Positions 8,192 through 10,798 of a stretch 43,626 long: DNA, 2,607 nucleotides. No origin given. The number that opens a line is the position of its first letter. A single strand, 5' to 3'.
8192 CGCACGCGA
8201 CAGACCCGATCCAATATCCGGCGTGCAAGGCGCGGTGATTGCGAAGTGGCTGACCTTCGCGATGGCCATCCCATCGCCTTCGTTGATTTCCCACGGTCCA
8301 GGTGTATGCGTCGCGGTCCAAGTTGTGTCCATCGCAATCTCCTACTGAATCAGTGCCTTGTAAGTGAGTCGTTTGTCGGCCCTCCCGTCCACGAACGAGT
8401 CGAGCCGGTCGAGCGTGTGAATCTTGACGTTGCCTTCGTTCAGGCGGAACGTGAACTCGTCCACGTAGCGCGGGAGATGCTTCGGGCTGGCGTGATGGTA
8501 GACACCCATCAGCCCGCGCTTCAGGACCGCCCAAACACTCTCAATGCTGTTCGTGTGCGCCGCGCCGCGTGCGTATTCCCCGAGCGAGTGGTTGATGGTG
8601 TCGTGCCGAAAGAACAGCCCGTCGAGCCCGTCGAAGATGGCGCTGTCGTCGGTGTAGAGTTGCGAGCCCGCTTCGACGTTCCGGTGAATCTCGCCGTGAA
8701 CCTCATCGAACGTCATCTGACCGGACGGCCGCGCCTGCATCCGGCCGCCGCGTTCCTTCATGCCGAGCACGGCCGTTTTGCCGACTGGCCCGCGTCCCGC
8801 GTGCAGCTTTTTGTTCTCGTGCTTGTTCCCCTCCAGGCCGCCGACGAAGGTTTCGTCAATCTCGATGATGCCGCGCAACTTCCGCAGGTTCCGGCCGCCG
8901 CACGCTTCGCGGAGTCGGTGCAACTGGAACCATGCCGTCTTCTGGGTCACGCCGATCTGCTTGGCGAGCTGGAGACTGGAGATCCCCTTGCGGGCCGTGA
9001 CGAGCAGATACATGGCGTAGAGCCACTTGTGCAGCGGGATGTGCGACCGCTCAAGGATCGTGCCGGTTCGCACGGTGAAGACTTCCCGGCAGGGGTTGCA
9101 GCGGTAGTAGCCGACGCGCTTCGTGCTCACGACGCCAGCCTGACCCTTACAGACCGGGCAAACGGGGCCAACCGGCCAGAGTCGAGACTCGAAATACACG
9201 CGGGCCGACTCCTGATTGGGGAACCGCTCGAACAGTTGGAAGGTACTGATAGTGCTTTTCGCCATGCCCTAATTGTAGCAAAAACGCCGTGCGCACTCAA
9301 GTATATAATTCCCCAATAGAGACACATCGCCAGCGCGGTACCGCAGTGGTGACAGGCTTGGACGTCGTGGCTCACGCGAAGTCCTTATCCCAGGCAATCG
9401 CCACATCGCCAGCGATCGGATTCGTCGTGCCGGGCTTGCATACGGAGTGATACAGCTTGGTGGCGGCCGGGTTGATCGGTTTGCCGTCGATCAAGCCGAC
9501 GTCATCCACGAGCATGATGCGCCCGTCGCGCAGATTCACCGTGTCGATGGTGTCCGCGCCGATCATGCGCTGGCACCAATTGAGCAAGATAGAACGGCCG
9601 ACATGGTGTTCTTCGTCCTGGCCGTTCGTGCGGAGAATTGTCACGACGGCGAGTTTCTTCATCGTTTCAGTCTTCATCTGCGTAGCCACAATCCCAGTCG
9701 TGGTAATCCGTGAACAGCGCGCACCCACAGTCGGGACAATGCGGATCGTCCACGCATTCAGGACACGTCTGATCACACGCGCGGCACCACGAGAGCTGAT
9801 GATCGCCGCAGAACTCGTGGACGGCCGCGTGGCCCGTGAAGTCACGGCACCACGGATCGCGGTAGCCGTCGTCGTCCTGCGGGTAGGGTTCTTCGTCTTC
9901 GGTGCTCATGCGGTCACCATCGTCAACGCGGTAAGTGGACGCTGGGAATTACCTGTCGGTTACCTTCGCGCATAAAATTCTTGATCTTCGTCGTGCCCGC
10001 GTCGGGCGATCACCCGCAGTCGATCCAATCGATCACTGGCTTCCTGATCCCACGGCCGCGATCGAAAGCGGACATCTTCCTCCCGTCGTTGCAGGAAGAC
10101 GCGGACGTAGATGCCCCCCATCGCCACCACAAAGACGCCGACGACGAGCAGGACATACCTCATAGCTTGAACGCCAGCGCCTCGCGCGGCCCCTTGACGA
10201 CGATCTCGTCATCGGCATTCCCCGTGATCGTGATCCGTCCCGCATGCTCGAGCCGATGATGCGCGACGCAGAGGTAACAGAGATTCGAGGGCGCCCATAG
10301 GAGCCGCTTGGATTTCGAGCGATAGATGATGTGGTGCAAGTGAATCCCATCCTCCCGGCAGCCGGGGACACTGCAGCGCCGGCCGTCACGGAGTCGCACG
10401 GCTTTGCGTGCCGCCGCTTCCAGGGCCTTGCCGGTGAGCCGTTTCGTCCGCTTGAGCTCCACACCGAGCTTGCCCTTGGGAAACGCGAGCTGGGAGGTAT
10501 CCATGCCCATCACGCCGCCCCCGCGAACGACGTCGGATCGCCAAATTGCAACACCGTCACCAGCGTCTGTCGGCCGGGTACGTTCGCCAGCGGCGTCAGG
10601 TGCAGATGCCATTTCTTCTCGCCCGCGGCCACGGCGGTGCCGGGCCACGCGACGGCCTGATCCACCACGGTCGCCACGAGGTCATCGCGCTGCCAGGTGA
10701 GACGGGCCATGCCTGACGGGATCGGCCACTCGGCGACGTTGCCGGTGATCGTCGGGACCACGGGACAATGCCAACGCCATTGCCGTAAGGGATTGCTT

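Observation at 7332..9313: IS1595-family element inside the phage early operon, carrying three coupled cargo ORFs, with ends related to the 464-bp element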

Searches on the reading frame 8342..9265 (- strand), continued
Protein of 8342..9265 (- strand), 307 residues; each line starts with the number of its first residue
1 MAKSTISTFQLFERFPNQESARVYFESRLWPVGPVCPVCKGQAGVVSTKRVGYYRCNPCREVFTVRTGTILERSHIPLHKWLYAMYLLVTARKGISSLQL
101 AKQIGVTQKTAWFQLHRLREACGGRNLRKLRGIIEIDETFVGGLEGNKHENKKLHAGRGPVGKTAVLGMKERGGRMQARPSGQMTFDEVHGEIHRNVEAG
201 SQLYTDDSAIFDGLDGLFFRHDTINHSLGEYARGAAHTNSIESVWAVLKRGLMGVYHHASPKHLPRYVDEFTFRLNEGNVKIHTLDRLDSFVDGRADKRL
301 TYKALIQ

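Call 47: search_dna_similar(query=window:8342-9265:-, collection=plasmids, mode=protein, max_rows=25, max_evalue=1e-40)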
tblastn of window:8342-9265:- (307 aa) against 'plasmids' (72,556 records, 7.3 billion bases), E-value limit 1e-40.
Records with a match: 44; places in all: 44; records where one place covers at least 80% of the query: 44.
Best place of each record, by identity: <60% 44.
By first word of the organism name: Pseudosulfitobacter 30; Entomospira 2; Mesorhizobium 2; Bacteroides 2; Rhodobacteraceae 1; Methylocystis 1; Roseomonas 1; Phocaeicola 1; Methylobacterium 1; Geminicoccaceae 1; and 2 more.
By predicted mobility (MOB-suite, as given by PLSDB): non-mobilizable 39; mobilizable 3; conjugative 2.
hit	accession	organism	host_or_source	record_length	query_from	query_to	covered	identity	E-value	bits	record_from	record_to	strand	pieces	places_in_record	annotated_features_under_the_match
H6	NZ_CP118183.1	Entomospira culicis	Culex pipiens,cell culture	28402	7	307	98%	43.5%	1e-70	244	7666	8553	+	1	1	IS1595 family transposase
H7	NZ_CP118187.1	Entomospira culicis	Culex pipiens,cell culture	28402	7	307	98%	43.5%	1e-70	244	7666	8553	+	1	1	IS1595 family transposase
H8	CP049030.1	Rhodobacteraceae bacterium SC52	Apostichopus japonicus,pure ...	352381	5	266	85%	47.0%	3e-68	237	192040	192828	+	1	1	none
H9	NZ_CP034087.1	Methylocystis rosea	cell culture,groundwater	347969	7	306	98%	40.1%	2e-60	215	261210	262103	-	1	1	IS1595 family transposase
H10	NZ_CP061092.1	Roseomonas marmotae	Marmota himalayana,pure culture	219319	15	303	94%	40.7%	3e-60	214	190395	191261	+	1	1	IS1595 family transposase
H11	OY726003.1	Phocaeicola massiliensis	-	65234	3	276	89%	41.3%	4e-59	211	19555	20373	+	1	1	record has no annotation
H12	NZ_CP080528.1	Mesorhizobium sp. AR07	Oxytropis sp.,Cell culture,root nodule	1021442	1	303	99%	36.6%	2e-51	189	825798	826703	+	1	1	record has no annotation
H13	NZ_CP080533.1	Mesorhizobium sp. AR02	Oxytropis sp.,Cell culture,root nodule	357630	17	305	93%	38.6%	1e-42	199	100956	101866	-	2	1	none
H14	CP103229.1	Bacteroides faecis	Homo sapiens,cell culture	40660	7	281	90%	38.5%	3e-54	196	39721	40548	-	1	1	IS1595 family transposase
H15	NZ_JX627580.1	Methylobacterium oryzae CBMB20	-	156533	18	307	94%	36.3%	1e-52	192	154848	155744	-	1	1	IS1595 family transposase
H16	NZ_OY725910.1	Bacteroides finegoldii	-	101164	7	274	87%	38.7%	1e-52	192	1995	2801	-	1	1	none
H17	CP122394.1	Geminicoccaceae bacterium SCSIO 64248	Montipora informis (coral)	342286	2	288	93%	35.8%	2e-45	171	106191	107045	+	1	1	IS1595 family transposase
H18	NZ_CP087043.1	Pseudosulfitobacter pseudonitzschiae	Mediolabrus comicus,The surface ...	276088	17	303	93%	34.8%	3e-45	171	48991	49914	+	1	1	IS1595 family transposase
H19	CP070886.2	Pseudosulfitobacter pseudonitzschiae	Skeletonema costatum,The surface ...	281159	17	303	93%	34.8%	3e-45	171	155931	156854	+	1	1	IS1595 family transposase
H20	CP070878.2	Pseudosulfitobacter pseudonitzschiae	Skeletonema costatum,The surface ...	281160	17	303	93%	34.8%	3e-45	171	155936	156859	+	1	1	IS1595 family transposase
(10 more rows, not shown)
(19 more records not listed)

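Call 48: search_protein_families(library=ncbifam, proteins=[window:8342-9265:-, L007:7051-7785:+, L008:7051-8358:+, L002:3213-4067:+, L005:1642-2037:+], max_evalue=0.01)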
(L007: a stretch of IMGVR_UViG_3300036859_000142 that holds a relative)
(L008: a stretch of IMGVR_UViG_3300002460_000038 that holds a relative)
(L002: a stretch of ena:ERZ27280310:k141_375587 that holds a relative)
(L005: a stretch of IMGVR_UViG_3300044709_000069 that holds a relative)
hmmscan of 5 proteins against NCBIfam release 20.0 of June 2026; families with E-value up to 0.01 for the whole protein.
window:8342-9265:- (307 aa): 1 family
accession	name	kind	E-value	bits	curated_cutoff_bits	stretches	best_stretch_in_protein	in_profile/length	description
NF033547.1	transpos_IS1595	equivalog_domain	1.7e-58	198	75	1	73-276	1-213/215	IS1595 family transposase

L007:7051-7785:+ (244 aa): 1 family
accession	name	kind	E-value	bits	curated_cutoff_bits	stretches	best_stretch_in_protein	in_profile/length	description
TIGR00675.1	dcm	superfamily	1.5e-12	47.8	100.65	1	44-97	59-110/329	DNA (cytosine-5-)-methyltransferase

L008:7051-8358:+ (435 aa): 2 families
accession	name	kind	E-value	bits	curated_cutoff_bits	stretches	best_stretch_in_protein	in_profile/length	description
TIGR00675.1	dcm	superfamily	8.3e-65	219.6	100.65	1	6-429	3-328/329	DNA (cytosine-5-)-methyltransferase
NF007772.0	PRK10458.1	subfamily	1.2e-19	70.2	710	2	59-148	166-273/472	DNA cytosine methylase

L002:3213-4067:+ (284 aa): 10 families
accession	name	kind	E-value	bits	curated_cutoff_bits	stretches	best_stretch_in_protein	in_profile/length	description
NF010367.0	PRK13795.1-2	equivalog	3.2e-15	55.6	456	1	97-224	315-436/584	hypothetical protein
NF010368.0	PRK13795.1-3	equivalog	2.3e-14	52.6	588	1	97-225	320-442/635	hypothetical protein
NF002537.0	PRK02090.1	equivalog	8.3e-14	51.8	154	1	137-207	146-216/244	phosphoadenylyl-sulfate reductase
TIGR02055.1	APS_reductase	subfamily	2.1e-13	50.5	235.3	1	137-207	100-171/194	adenylylsulfate reductase, thioredoxin dependent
TIGR00434.1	cysH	subfamily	5e-13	49.4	165.1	1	132-209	116-193/214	phosophoadenylyl-sulfate reductase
NF006327.0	PRK08557.1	equivalog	2.6e-12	46.2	366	1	99-224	255-375/415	hypothetical protein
NF010369.0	PRK13795.1-4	equivalog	5.5e-12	44.7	1086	1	5-240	256-465/633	hypothetical protein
TIGR02057.1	PAPS_reductase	equivalog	1.7e-11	44.4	254.2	1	128-203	123-198/224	phosphoadenosine phosphosulfate reductase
NF006351.0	PRK08576.1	equivalog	2.2e-09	36.5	290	1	138-205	336-403/436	hypothetical protein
NF010366.0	PRK13795.1-1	equivalog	2.3e-09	35.9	745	1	85-224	330-464/667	hypothetical protein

L005:1642-2037:+ (131 aa): 0 families

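Call 63: search_protein_families(library=pfam, alignment_id=A2, max_evalue=0.001)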
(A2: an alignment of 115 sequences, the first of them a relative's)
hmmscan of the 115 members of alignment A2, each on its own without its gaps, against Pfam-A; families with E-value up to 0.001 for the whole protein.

A. member 1, L002:3213-4067:+ (284 aa): 1 family
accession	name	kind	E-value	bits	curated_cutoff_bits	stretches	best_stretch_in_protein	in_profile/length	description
PF01507.26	PAPS_reduct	-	3.6e-21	76.4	22.5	1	3-204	2-173/175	Phosphoadenosine phosphosulfate reductase domain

B. families by the number of members that match (of 115 scanned): 17 families
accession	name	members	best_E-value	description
PF00145.23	DNA_methylase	8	8.3e-65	C-5 cytosine-specific DNA methylase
PF01555.25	N6_N4_Mtase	3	6.3e-52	DNA methylase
PF01507.26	PAPS_reduct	3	2.9e-21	Phosphoadenosine phosphosulfate reductase domain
PF01170.24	UPF0020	2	8.5e-06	RMKL-like, methyltransferase domain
PF02086.21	MethyltransfD12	1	1.2e-37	D12 class N6 adenine-specific DNA methyltransferase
PF12762.13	DDE_Tnp_IS1595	1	8.5e-31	ISXO2-like transposase domain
PF03852.21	Vsr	1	2.7e-26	DNA mismatch endonuclease Vsr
PF02384.22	N6_Mtase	1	1.4e-22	N-6 DNA Methylase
PF10546.14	P63C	1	2e-14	P63C domain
PF25680.1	Mom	1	1.6e-13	Mom protein family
PF12760.12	Zn_ribbon_IS1595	1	2.4e-12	Transposase zinc-ribbon domain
PF09669.15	Phage_pRha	1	2.9e-11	Phage regulatory protein Rha (Phage_pRha)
PF05711.17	TylF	1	3.6e-08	Macrocin-O-methyltransferase (TylF)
PF07669.17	Eco57I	1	1.5e-07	Eco57I restriction-modification methylase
PF13578.12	Methyltransf_24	1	3.2e-05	Methyltransferase domain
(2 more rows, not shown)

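Call 64: search_protein_families(library=phrogs, alignment_id=A2, max_evalue=0.00001)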
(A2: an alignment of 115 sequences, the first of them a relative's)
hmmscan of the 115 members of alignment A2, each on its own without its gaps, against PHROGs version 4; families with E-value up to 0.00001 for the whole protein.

A. member 1, L002:3213-4067:+ (284 aa): 3 families
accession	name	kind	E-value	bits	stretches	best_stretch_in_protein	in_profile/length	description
phrog_424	-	moron, auxiliary metabolic gene and host takeover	5.8e-47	161.7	1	1-283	161-420/460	phosphoadenosine phosphosulfate reductase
phrog_2302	-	moron, auxiliary metabolic gene and host takeover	5.7e-10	39.7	1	133-225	161-265/381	phosphoadenosine phosphosulfate reductase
phrog_15238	-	unknown function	8.9e-09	36.5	0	60-158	109-199/215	-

B. families by the number of members that match (of 115 scanned): 48 families (the first 25 are shown)
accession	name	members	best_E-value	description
phrog_116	-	8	1.3e-91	DNA methyltransferase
phrog_363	-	8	1.1e-60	DNA methyltransferase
phrog_5999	-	6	1.2e-12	DNA methyltransferase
phrog_757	-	5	2.3e-66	DNA methyltransferase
phrog_424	-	5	1.1e-59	phosphoadenosine phosphosulfate reductase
phrog_67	-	3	3.8e-73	DNA methyltransferase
phrog_498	-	3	3.1e-30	DNA methyltransferase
phrog_3008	-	3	1e-20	DNA methyltransferase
phrog_18293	-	3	2.5e-15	methyltransferase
phrog_6025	-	3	8.7e-14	DNA methyltransferase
phrog_6952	-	3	1.1e-11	DNA methyltransferase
phrog_31486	-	2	8e-49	-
phrog_15238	-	2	1e-28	-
phrog_16528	-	2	1.5e-24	DNA methyltransferase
phrog_2302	-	2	4.2e-16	phosphoadenosine phosphosulfate reductase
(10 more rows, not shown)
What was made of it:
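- Vsr, Mom, PAPS-reductase-like and QueC-like genes also occur (calls 63, 64).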

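Call 95: search_protein_families(library=padloc, proteins=[window:8342-9265:-], max_evalue=0.01)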
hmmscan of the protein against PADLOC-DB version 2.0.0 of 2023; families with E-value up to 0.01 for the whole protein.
window:8342-9265:- (307 aa): 0 families

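Call 101: search_protein_families(library=phrogs, alignment_id=A7, max_evalue=1e-8)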
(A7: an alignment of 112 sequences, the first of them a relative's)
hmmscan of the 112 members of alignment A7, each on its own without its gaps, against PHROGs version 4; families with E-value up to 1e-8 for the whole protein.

A. member 1, L014:2797-3957:- (386 aa): 0 families

B. families by the number of members that match (of 112 scanned): 129 families (the first 25 are shown)
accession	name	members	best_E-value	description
phrog_2045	-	4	7.7e-104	-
phrog_116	-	3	8.1e-94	DNA methyltransferase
phrog_864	-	3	6.9e-69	DNA primase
phrog_363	-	3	7.8e-63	DNA methyltransferase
phrog_1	-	3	1.4e-33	integrase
phrog_16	-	3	3e-28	DNA helicase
phrog_2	-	3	1.1e-24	terminase large subunit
phrog_1314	-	2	2.6e-87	HNH endonuclease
phrog_434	-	2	7.2e-72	RecE-like recombination exonuclease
phrog_19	-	2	1.5e-69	DnaB-like replicative helicase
phrog_1891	-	2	4.3e-49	HNH endonuclease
phrog_239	-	2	3e-39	DNA primase/helicase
phrog_5482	-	2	3.5e-39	-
phrog_67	-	2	1.3e-37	DNA methyltransferase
phrog_26324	-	2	2.2e-33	DNA methyltransferase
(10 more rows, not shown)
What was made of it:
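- Their flanks encode primase, helicase, exonuclease, integrase and terminase (call 101).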

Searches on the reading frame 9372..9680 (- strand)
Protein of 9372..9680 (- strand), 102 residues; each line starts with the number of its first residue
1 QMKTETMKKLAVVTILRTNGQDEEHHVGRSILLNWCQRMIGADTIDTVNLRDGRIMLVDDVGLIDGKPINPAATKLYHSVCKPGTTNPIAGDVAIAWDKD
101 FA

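Call 10: search_protein_families(library=pfam, proteins=[window:9372-9680:-], max_evalue=0.1)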
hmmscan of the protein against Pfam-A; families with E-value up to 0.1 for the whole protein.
window:9372-9680:- (102 aa): 1 family
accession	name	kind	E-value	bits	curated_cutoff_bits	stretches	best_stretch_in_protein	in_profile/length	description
PF12957.13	DUF3846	-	2.5e-06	28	27.5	1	30-96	20-78/103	Domain of unknown function (DUF3846)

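Call 21: search_protein_families(library=phrogs, proteins=[window:9372-9680:-], max_evalue=0.01)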
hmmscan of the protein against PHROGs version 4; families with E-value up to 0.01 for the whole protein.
window:9372-9680:- (102 aa): 1 family
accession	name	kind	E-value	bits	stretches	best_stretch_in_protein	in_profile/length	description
phrog_3777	-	unknown function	1.2e-05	25.9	1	15-95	10-91/127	-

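Call 36: find_related_loci(query=window:9372-9680:-, collection=viral_contigs, flank=5000)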
Query window:9372-9680:- (102 aa) in viral_contigs; peptide patterns used: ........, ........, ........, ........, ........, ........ (x = any residue, [..] = any of these).
31 stretches matched a pattern, but none encodes a relative of the query by tblastn (E <= 1e-3).
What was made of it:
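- Tried and rejected: The DUF3846 neighbour gave no confirmed relative (call 36).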

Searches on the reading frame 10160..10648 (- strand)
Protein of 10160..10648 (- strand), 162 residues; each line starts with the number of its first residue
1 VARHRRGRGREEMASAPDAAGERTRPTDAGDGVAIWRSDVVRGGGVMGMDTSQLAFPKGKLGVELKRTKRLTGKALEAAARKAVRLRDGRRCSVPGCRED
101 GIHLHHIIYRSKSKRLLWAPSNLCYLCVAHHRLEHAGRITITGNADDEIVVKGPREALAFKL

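Call 10: search_protein_families(library=pfam, proteins=[window:10160-10648:-], max_evalue=0.1)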
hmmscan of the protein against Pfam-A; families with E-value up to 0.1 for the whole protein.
window:10160-10648:- (162 aa): 2 families
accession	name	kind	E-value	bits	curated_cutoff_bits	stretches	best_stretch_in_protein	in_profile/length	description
PF01844.29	HNH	-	0.0073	16.9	21.4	1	91-136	3-46/47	HNH endonuclease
PF13391.12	HNH_2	-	0.084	13.2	21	0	92-141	1-65/66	HNH endonuclease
